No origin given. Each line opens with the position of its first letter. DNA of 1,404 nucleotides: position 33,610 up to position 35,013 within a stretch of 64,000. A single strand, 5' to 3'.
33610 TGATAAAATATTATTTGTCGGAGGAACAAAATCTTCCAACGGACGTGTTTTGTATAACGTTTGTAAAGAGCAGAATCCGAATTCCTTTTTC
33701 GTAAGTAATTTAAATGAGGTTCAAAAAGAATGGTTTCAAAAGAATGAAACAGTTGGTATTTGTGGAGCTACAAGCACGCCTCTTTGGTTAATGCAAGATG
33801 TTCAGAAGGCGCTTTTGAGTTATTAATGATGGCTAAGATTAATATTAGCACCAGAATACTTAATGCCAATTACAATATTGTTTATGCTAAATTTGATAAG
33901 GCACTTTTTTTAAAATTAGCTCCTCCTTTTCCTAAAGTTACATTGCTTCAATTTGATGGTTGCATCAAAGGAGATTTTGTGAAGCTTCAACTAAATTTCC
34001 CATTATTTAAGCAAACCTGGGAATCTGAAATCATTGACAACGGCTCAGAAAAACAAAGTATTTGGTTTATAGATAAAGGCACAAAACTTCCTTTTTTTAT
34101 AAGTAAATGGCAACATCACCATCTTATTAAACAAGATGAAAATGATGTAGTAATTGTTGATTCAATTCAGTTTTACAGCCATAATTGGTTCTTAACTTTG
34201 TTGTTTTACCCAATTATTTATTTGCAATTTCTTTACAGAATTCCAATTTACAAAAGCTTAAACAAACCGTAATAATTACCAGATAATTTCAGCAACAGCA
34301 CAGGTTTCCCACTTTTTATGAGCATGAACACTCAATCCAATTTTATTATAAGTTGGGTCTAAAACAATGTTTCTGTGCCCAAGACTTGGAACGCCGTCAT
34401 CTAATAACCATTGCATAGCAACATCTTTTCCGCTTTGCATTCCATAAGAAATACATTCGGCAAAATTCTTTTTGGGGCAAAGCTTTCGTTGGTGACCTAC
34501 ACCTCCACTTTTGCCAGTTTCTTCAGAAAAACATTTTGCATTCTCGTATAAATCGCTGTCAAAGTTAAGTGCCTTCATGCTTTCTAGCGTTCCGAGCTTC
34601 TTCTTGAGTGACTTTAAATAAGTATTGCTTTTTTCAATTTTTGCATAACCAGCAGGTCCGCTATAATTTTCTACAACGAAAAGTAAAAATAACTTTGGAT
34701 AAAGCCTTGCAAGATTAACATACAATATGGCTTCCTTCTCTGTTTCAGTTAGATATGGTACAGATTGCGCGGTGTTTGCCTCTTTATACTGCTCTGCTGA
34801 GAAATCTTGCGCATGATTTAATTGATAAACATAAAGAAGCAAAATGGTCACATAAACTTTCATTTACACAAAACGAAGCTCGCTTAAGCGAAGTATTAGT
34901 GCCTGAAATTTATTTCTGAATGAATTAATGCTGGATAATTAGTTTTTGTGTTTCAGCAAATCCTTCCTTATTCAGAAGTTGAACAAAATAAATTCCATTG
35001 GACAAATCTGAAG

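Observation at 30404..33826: Photoreceptor-regulator / ECF-sigma / phytoene-synthase / ispH module: a LitR-LitS-like light-inducible carotenoid unit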

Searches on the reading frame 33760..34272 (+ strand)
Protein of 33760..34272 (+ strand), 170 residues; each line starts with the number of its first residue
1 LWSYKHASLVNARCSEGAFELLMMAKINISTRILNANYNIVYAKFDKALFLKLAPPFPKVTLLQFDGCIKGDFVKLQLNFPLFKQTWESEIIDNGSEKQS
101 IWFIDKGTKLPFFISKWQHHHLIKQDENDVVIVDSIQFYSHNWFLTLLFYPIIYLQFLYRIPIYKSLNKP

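Call 3: search_protein_families(library=pfam, proteins=[window:33760-34272:+], max_evalue=0.01)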
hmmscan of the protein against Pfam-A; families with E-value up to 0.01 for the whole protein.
window:33760-34272:+ (170 aa): 0 families

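Call 4: search_protein_families(library=ncbifam, proteins=[window:33760-34272:+], max_evalue=0.01)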
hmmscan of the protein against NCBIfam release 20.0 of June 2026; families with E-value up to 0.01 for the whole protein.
window:33760-34272:+ (170 aa): 0 families

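Call 17: search_protein_families(library=pfam, proteins=[window:33826-34272:+], max_evalue=0.01)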
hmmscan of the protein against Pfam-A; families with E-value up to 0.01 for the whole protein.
window:33826-34272:+ (148 aa): 0 families

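Call 44: find_homologous_proteins(query=window:33826-34272:+, max_evalue=0.001)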
Query window:33826-34272:+ (148 aa): 38 proteins with E <= 0.001 among 53 candidates.
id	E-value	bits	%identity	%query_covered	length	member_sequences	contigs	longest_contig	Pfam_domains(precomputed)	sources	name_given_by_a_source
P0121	1.2e-93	329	99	100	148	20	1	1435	-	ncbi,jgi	jgi:ligand-binding SRPBCC domain-containing protein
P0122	1.6e-75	270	80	98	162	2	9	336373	-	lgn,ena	-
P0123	1.0e-72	261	77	98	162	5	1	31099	-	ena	-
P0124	1.0e-65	238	71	98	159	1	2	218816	-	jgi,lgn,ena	jgi:ligand-binding SRPBCC domain-containing protein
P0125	1.0e-64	235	70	98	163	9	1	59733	-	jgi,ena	-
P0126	6.1e-64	232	68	99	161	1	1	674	-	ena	-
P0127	4.0e-63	230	68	98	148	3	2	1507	-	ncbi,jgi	jgi:ligand-binding SRPBCC domain-containing protein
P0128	8.6e-43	164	54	95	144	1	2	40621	-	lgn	-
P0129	1.1e-40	157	52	97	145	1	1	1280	-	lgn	-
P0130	4.1e-40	155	51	96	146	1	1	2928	-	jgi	jgi:ligand-binding SRPBCC domain-containing protein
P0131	1.2e-39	153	53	91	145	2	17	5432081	-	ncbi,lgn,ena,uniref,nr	ncbi:SRPBCC family protein [Flectobacillus major]|uniref:SRPBCC family protein n=1 Tax=Flectobacillu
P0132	2.7e-39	152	53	95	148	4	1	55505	-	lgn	-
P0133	4.7e-39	151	50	96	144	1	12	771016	-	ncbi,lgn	-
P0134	7.2e-39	151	53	97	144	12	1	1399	-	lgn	-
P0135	1.7e-38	150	52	96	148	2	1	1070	-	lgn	-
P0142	3.1e-36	142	50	86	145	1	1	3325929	-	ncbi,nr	ncbi:hypothetical protein HZR84_08310 [Hyphobacterium sp. CCMP332]|nr:hypothetical protein HZR84_083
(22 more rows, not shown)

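Call 45: find_encoding_contigs(protein=P0131, flank=8000, max_places=2)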
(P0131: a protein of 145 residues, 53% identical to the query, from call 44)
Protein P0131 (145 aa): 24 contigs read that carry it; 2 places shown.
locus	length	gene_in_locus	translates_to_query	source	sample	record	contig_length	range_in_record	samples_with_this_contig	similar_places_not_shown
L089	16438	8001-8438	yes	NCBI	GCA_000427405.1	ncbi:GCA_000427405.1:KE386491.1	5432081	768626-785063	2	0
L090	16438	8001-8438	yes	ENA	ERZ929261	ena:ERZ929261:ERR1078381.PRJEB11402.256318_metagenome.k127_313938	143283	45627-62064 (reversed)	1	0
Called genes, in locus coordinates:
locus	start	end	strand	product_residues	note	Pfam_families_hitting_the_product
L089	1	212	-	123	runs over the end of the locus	PF01042:Ribonuc_L-PSP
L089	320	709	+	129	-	PF00903:Glyoxalase, PF13669:Glyoxalase_4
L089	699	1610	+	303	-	PF00892:EamA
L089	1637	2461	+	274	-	PF11738:DUF3298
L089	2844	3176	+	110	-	PF01588:tRNA_bind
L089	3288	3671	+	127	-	-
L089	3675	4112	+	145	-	PF26622:DUF8199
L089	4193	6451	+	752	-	PF13620:CarboxypepD_reg (weak), PF13715:CarbopepD_reg_2, PF07715:Plug (weak), PF00593:TonB_dep_Rec_b-barrel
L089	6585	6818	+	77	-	PF19335:HMBD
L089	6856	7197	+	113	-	PF00403:HMA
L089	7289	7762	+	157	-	PF00210:Ferritin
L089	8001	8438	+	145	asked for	-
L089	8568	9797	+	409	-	PF00375:SDF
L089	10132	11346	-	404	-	PF12704:MacB_PCD, PF02687:FtsX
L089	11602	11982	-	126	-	PF02033:RBFA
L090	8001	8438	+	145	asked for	-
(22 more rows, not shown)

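Call 46: find_encoding_contigs(protein=P0142, flank=8000, max_places=1)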
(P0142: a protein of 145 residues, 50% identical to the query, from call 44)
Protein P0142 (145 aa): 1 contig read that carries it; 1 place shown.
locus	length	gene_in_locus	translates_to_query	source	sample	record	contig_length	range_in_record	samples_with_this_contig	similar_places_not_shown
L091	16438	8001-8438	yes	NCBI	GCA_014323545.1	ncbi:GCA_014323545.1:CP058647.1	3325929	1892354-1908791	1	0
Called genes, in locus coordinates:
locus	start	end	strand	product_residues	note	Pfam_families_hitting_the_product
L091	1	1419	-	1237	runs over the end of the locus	PF01103:Omp85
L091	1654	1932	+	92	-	-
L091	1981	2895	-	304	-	PF01073:3Beta_HSD, PF01370:Epimerase, PF02719:Polysacc_synt_2, PF04321:RmlD_sub_bind, PF07993:NAD_binding_4, PF13460:NAD_binding_10, PF16363:GDP_Man_Dehyd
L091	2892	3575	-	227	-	PF01507:PAPS_reduct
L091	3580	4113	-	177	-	PF22769:DCD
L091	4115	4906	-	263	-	PF01435:Peptidase_M48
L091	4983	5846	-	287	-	PF18962:Por_Secre_tail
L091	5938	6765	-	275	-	-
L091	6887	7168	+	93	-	PF04248:NTP_transf_9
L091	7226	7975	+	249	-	PF03741:TerC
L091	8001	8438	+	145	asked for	-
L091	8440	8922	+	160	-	PF09917:DUF2147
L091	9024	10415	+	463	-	PF02784:Orn_Arg_deC_N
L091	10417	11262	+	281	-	PF00491:Arginase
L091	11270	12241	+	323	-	PF01916:DS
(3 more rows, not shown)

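Call 53: predict_structure(alignment_id=A1)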
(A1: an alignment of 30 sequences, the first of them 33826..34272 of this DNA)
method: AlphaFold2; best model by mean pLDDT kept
length: 148 residues; sequences in the alignment: 30
mean_pLDDT: 96.6   pTM: 0.88
mean pLDDT of the five models: 96.6, 96.5, 96.3, 96.2, 96.0
residues with pLDDT >= 90: 142; 70-90: 6; 50-70: 0; < 50: 0
segments of 3 or more residues with pLDDT < 50: none
pLDDT, mean of each block of 10 residues (from residue 1): 96 98 97 93 98 96 98 98 97 97 98 97 96 96 92
secondary structure, 60 per line:
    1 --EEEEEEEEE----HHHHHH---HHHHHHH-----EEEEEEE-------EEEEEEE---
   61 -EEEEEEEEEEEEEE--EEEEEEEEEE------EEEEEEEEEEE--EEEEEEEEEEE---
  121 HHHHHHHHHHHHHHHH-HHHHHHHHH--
elements in order: E3-11 H16-21 H25-31 E37-43 E51-57 E62-75 E78-87 E94-104 E107-117 H121-136 H138-146

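Call 56: fold_search(model_id=the predicted structure, library=pdb)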
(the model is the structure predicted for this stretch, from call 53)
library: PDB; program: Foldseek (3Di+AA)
matches with E <= 10: 1501; with E <= 0.001: 278
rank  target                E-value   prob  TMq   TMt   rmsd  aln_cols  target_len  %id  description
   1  3c0v_A                5.2e-07  1.00  0.56  0.55   5.2       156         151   15  Crystal structure of cytokinin-specific binding protein in complex with cytokinin and Ta6Br12 (released 2008-05-20)
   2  2flh_A                5.5e-07  1.00  0.54  0.55   5.5       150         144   17  Crystal structure of cytokinin-specific binding protein from mung bean in complex with cytokinin (released 2006-11-21)
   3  2flh_B                6.2e-07  1.00  0.54  0.53   5.6       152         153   18  Crystal structure of cytokinin-specific binding protein from mung bean in complex with cytokinin (released 2006-11-21)
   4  3tfz_F                1.2e-06  1.00  0.71  0.66   4.1       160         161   12  Crystal structure of Zhui aromatase/cyclase from Streptomcyes sp. R1128 (released 2011-09-14)
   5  3tfz_E                1.6e-06  1.00  0.70  0.64   4.1       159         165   12  Crystal structure of Zhui aromatase/cyclase from Streptomcyes sp. R1128 (released 2011-09-14)
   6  5mxb                  1.6e-06  1.00  0.58  0.57   5.2       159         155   12  Crystal structure of yellow lupin LLPR-10.2B protein in complex with melatonin (released 2018-04-18)
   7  3e85                  1.9e-06  1.00  0.54  0.53   5.3       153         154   12  Crystal Structure of Pathogenesis-related Protein LlPR-10.2B from yellow lupine in complex with Diphenylurea (released 2009-03-03)
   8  5n8q_B                2.0e-06  1.00  0.63  0.60   4.7       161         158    9  Structure of truncated Norcoclaurine Synthase from Thalictrum flavum (released 2017-09-27)
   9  4reh                  2.1e-06  1.00  0.68  0.67   4.5       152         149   15  Crystal structure of ginseng major latex-like protein 151 (GLP) from Panax ginseng. (crystal-1) (released 2015-05-13)
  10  4m9b_A                2.1e-06  1.00  0.54  0.52   5.5       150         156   11  Crystal structure of Apo Ara h 8 (released 2013-11-27)
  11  3nr4_B                2.7e-06  1.00  0.64  0.56   4.4       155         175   11  Pyrabactin-bound PYL2 (released 2010-07-14)
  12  3nr4_C                2.8e-06  1.00  0.66  0.58   4.2       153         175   11  Pyrabactin-bound PYL2 (released 2010-07-14)
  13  8ho2_A                3.2e-06  1.00  0.60  0.57   5.7       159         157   14  crystal structure of Norcoclaurine synthase from Chinese lotus (Nelumbo nucicera) (released 2023-12-06)
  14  4igw_A                3.3e-06  1.00  0.59  0.59   5.3       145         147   13  Crystal structure of kirola (Act d 11) in P6122 space group (released 2013-09-04)
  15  5n8q_C                3.3e-06  1.00  0.65  0.61   4.5       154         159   11  Structure of truncated Norcoclaurine Synthase from Thalictrum flavum (released 2017-09-27)
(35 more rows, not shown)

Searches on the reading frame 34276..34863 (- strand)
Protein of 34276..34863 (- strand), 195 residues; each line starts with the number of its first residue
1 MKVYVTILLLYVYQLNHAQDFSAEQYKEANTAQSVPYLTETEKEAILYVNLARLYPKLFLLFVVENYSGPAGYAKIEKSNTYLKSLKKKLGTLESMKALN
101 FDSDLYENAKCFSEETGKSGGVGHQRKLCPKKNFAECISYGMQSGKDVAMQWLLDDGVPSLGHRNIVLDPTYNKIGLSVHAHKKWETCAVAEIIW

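Call 3: search_protein_families(library=pfam, proteins=[window:34276-34863:-], max_evalue=0.01)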
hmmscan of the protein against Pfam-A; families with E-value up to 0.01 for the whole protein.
window:34276-34863:- (195 aa): 1 family
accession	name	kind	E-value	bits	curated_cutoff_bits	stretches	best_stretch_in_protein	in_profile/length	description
PF00188.32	CAP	-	5e-07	31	21.1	1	95-186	12-109/117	Cysteine-rich secretory protein family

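Call 4: search_protein_families(library=ncbifam, proteins=[window:34276-34863:-], max_evalue=0.01)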
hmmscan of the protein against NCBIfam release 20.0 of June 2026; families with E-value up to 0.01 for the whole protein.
window:34276-34863:- (195 aa): 2 families
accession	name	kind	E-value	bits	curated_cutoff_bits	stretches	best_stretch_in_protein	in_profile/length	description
TIGR02909.1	spore_YkwD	subfamily_domain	0.004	17.1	171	0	136-187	60-119/127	uncharacterized protein, YkwD family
NF003180.0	PRK04161.1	subfamily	0.0084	15.2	519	0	105-171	257-319/330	tagatose 1,6-diphosphate aldolase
